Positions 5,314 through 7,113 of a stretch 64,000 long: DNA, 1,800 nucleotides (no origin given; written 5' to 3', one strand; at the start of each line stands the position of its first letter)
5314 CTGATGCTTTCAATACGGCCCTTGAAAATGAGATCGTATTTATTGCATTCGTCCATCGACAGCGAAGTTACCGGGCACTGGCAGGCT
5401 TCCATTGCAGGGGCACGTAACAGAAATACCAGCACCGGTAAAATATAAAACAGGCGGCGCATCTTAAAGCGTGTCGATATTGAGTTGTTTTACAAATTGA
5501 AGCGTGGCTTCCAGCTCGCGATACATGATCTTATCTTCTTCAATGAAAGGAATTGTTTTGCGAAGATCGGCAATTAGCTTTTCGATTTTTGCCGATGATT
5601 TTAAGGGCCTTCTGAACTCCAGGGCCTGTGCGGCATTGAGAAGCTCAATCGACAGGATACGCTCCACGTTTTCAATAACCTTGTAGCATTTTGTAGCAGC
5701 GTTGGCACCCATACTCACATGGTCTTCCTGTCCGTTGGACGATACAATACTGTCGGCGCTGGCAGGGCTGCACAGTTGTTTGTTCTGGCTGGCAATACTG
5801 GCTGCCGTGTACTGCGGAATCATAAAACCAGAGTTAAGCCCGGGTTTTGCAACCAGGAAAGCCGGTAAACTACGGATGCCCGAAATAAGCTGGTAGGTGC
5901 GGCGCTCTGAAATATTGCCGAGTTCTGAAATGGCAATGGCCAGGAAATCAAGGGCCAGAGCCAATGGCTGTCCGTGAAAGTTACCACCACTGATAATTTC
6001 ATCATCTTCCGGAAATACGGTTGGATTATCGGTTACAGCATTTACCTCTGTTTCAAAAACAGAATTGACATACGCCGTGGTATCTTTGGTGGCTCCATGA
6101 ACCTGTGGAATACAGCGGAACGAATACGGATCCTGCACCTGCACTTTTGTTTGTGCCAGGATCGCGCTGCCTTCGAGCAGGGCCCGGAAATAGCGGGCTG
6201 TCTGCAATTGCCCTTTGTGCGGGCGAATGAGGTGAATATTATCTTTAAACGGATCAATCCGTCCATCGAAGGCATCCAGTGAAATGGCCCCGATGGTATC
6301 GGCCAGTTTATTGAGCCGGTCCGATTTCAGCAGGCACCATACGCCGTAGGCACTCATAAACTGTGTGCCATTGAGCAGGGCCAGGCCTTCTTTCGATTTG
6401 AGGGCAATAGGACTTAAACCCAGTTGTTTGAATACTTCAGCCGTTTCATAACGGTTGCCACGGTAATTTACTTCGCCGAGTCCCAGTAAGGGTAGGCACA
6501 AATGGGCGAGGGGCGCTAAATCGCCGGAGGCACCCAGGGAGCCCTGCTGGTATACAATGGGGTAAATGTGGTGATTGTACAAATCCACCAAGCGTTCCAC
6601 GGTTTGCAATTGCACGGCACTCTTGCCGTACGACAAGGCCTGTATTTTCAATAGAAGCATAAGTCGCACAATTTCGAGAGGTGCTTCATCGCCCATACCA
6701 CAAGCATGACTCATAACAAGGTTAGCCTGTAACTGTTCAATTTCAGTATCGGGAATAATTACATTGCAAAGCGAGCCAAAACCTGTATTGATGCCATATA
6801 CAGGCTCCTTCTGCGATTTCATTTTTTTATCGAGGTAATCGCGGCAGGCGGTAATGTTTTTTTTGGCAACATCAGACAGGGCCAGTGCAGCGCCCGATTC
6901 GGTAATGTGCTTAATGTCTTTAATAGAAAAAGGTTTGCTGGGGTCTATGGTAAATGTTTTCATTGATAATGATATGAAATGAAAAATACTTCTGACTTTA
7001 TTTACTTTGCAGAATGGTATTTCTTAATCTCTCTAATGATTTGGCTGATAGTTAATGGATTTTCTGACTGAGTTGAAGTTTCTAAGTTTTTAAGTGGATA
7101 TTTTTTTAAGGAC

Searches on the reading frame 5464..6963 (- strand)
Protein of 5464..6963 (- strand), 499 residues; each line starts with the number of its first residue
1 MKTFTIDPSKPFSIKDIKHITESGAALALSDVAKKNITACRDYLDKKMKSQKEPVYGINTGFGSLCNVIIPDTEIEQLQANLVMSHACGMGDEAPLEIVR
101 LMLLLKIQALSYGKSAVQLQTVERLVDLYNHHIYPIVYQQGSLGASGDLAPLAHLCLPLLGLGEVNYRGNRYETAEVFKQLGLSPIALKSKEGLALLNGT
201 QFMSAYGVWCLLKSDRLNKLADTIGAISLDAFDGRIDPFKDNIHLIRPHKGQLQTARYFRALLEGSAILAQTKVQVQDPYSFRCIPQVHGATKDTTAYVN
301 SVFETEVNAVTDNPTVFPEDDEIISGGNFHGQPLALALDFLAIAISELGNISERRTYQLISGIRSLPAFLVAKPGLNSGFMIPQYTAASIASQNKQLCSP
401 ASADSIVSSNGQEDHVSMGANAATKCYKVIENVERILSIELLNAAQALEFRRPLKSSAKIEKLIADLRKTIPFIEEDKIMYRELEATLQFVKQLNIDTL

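Call 15: find_related_loci(query=window:5464-6963:-, collection=genome_contigs, flank=10000)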
Query window:5464-6963:- (499 aa) in genome_contigs; peptide patterns used: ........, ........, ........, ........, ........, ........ (x = any residue, [..] = any of these).
600 stretches matched a pattern (row limit reached: there are more); 588 encode a relative of the query (tblastn E <= 1e-3); the best 80 are kept; 80 distinct loci.
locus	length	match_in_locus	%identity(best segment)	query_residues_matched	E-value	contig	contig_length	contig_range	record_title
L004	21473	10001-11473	83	6-496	0e+0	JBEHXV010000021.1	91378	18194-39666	MAG: Bacteroidota bacterium isolate ES1.bin.99 NODE_258_length_91378_cov_5.805432, whole genome shotgun sequence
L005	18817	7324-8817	80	1-498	0e+0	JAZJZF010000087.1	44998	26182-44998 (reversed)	MAG: Bacteroidota bacterium isolate ADI_H2L1_1_122_18_3-bin013_1 ADIH2L11_B013_1_000000000081_2, whole genome shotgun se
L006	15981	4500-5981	81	3-496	0e+0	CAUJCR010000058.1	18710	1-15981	MAG: Bacteroidota bacterium isolate KLAP24 genome assembly, contig: KLAP24_859476, whole genome shotgun sequence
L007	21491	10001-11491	79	1-497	0e+0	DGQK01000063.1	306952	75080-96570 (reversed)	MAG TPA_asm: Bacteroidetes bacterium UBA4416 UBA4416_contig_650, whole genome shotgun sequence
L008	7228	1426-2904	78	4-496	0e+0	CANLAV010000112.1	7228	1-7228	MAG: Bacteroidetes bacterium isolate ZE-Jul18-81 genome assembly, contig: ZE-Jul18-C14611, whole genome shotgun sequence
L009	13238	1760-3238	76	4-496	0e+0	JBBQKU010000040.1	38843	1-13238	MAG: Bacteroidota bacterium isolate Co_metawrap_567 Cmw_567_k141_3793923_length_38843_cov_15.9969, whole genome shotgun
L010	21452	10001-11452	76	13-493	0e+0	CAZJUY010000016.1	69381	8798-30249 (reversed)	MAG TPA_asm: uncultured Chitinophaga sp. isolate SRP287453_co1_11 genome assembly, contig: NODE_555_length_69381_cov_6.7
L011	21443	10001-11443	75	17-497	0e+0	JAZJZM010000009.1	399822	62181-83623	MAG: Bacteroidota bacterium isolate ADI_H2L1_1_122_18_3-bin023 ADIH2L11_B023_0_000000000009, whole genome shotgun sequen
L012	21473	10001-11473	71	3-492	0e+0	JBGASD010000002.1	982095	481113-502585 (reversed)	MAG: Bacteroidia bacterium isolate MAG_MBR_H10.34 MBRH10-34_opera_contig_15, whole genome shotgun sequence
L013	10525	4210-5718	68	1-494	0e+0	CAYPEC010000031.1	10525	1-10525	MAG TPA_asm: uncultured Bacteroidia bacterium isolate binchicken_co205_88 genome assembly, contig: NODE_5381_length_1052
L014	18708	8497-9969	70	3-492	0e+0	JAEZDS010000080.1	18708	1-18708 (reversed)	MAG: Bacteroidetes bacterium isolate OH_CBrB_302 k127_1340811, whole genome shotgun sequence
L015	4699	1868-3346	67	4-496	0e+0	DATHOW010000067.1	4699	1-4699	MAG TPA_asm: Bacteroidia bacterium isolate SMAG_U12694 k141_923761, whole genome shotgun sequence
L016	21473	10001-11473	68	4-494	0e+0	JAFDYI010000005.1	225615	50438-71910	MAG: Bacteroidetes bacterium isolate SZAS-5 BACT-TMP-4__5__length-225615, whole genome shotgun sequence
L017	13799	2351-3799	66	12-494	0e+0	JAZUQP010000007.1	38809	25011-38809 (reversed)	MAG: Alistipes sp. isolate T1900044857_TS20190323.MAGScoT_cleanbin_000005 SGB_3070_k141_1575995, whole genome shotgun se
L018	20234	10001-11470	67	9-498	0e+0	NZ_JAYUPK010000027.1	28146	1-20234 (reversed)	MAG: Flavobacterium sp. isolate GL106_UP_metabinner_3 GL106_UP_metabinner_3_26, whole genome shotgun sequence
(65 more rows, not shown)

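Call 24: find_homologous_proteins(query=window:5464-6963:-)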
Query window:5464-6963:- (499 aa): 8000 proteins with E <= 0.001 among 8000 candidates; the best 120 are listed.
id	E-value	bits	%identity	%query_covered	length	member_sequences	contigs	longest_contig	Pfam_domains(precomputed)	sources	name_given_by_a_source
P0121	0.0e+0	1108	100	100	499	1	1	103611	PF00221.25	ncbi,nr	ncbi:MAG: histidine ammonia-lyase [Bacteroidetes bacterium]|nr:histidine ammonia-lyase [Bacteroidota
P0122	1.1e-285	966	85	100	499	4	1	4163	PF00221.25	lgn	-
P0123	1.9e-282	955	85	100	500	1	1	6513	PF00221.25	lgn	-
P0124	2.4e-282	955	85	98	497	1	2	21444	PF00221.25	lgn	-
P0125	1.3e-281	953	84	100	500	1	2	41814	PF00221.25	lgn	-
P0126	8.0e-277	937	83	99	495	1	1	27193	PF00221.25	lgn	-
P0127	1.4e-276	936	83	99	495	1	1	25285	PF00221.25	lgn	-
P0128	3.7e-276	935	83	100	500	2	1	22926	PF00221.25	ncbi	-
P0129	6.5e-275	930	82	99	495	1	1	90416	PF00221.25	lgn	-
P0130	5.8e-273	924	81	99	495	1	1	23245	PF00221.25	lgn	-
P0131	6.5e-273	924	82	99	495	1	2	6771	PF00221.25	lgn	-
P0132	1.2e-272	923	81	98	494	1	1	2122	PF00221.25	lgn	-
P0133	7.0e-272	920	81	99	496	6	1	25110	PF00221.25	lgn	-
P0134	1.3e-271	920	82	99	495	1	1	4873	PF00221.25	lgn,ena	-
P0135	1.7e-271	919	82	99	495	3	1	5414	PF00221.25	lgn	-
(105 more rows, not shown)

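Call 25: find_encoding_contigs(protein=P0125, flank=10000, max_places=2)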
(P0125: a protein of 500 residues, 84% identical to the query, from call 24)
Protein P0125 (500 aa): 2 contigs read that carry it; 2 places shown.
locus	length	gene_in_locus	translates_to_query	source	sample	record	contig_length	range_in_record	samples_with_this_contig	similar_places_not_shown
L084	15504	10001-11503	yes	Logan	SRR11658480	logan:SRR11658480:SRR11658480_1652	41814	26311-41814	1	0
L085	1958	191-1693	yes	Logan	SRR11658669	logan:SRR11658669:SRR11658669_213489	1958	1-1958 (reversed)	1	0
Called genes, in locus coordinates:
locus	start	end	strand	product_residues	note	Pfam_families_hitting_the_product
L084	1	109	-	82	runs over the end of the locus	-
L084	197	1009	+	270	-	PF04116:FA_hydroxylase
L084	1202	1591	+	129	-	PF12840:HTH_20, PF01022:HTH_5, PF08279:HTH_11 (weak), PF12802:MarR_2 (weak)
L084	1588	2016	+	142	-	PF08327:AHSA1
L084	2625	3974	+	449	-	PF13676:TIR_2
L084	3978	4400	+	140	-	PF08818:DUF1801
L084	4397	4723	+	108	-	PF04237:YjbR (weak)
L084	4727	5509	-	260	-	PF03544:TonB_C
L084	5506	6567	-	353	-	PF17827:PrmC_N (weak), PF02384:N6_Mtase (weak), PF05175:MTS, PF06325:PrmA, PF08241:Methyltransf_11 (weak), PF08242:Methyltransf_12 (weak), PF13649:Methyltransf_25, PF13847:Methyltransf_31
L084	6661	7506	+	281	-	PF01063:Aminotran_4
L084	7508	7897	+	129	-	PF10722:YbjN (weak)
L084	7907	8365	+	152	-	PF01451:LMWPc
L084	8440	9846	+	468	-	PF13393:tRNA-synt_His, PF03129:HGTP_anticodon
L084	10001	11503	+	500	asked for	PF00221:Lyase_aromatic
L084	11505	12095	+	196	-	-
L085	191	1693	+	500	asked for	PF00221:Lyase_aromatic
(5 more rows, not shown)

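Call 26: find_encoding_contigs(protein=P0124, flank=10000, max_places=2)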
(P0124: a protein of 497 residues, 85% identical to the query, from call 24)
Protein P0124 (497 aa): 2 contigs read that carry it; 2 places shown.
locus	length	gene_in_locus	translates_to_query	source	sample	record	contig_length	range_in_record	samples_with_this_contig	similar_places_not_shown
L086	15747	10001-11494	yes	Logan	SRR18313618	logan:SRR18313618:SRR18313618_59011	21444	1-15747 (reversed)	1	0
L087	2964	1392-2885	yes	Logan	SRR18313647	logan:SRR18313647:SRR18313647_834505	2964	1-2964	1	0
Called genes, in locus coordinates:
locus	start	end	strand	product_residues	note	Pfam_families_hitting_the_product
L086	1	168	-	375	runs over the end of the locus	-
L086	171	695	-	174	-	PF13302:Acetyltransf_3, PF00583:Acetyltransf_1 (weak)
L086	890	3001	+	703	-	PF05572:Peptidase_M43, PF00801:PKD, PF18911:PKD_4, PF18962:Por_Secre_tail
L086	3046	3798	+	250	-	-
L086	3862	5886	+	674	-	PF00270:DEAD (faint), PF04851:ResIII, PF17757:UvrB_inter, PF27431:UvrB_3rd, PF00271:Helicase_C, PF12344:UvrB, PF02151:UVR (weak)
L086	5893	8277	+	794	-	PF00188:CAP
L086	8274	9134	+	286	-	PF17827:PrmC_N (faint), PF05175:MTS, PF06325:PrmA, PF13847:Methyltransf_31, PF08241:Methyltransf_11, PF08242:Methyltransf_12 (weak), PF13649:Methyltransf_25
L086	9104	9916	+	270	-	PF03544:TonB_C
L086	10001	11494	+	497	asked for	PF00221:Lyase_aromatic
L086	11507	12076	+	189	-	-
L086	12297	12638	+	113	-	-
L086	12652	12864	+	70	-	-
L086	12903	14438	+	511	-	-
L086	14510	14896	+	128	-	-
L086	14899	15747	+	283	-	?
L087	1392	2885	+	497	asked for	PF00221:Lyase_aromatic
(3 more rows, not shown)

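Call 27: find_encoding_contigs(protein=P0128, flank=10000, max_places=2)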
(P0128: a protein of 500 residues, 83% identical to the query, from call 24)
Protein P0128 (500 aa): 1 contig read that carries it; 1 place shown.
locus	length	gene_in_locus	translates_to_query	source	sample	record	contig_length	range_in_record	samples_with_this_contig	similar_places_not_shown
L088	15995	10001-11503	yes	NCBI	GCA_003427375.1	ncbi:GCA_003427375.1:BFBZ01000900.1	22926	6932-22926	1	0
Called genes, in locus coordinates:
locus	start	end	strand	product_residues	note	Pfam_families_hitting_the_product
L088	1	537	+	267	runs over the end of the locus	PF00929:RNase_T, PF20600:ExoX-like_C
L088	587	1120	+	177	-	-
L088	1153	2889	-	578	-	PF20254:DMFA2_C, PF18962:Por_Secre_tail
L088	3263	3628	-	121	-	PF01638:HxlR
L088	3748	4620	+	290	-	PF05368:NmrA, PF13460:NAD_binding_10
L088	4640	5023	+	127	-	PF13564:DoxX_2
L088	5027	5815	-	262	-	PF03544:TonB_C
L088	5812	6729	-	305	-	PF17827:PrmC_N (weak), PF05175:MTS, PF06325:PrmA, PF08241:Methyltransf_11 (weak), PF08242:Methyltransf_12 (weak), PF13649:Methyltransf_25, PF13847:Methyltransf_31, PF07669:Eco57I (weak)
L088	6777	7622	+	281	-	PF01063:Aminotran_4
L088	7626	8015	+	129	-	PF10722:YbjN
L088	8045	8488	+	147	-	PF01451:LMWPc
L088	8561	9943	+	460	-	PF13393:tRNA-synt_His, PF00587:tRNA-synt_2b (weak), PF03129:HGTP_anticodon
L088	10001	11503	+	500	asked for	PF00221:Lyase_aromatic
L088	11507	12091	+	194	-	-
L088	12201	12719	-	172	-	PF01765:RRF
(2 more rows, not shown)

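Call 53: find_encoding_contigs(protein=P0122, flank=10000, max_places=2)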
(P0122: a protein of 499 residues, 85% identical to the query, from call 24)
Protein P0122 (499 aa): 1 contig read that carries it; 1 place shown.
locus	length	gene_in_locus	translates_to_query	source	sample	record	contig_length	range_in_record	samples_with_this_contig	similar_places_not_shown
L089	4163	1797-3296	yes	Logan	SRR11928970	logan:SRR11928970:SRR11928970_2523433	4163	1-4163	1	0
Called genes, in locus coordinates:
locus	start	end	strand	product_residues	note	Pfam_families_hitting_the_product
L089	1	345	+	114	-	?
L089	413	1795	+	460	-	PF00587:tRNA-synt_2b (weak), PF13393:tRNA-synt_His, PF03129:HGTP_anticodon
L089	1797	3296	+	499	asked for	PF00221:Lyase_aromatic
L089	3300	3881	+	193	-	-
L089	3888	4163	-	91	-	?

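Call 54: find_encoding_contigs(protein=P0123, flank=10000, max_places=2)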
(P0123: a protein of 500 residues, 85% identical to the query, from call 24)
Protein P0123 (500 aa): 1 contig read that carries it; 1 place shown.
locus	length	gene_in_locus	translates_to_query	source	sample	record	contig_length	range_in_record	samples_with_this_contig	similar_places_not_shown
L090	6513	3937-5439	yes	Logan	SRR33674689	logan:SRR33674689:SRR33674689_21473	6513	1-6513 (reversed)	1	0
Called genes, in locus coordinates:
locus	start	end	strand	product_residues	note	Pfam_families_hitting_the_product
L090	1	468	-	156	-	?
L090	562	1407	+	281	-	PF01063:Aminotran_4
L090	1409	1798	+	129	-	PF10722:YbjN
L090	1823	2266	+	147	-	PF01451:LMWPc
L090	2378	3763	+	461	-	PF00587:tRNA-synt_2b (weak), PF13393:tRNA-synt_His, PF03129:HGTP_anticodon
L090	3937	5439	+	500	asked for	PF00221:Lyase_aromatic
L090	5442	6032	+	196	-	-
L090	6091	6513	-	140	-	?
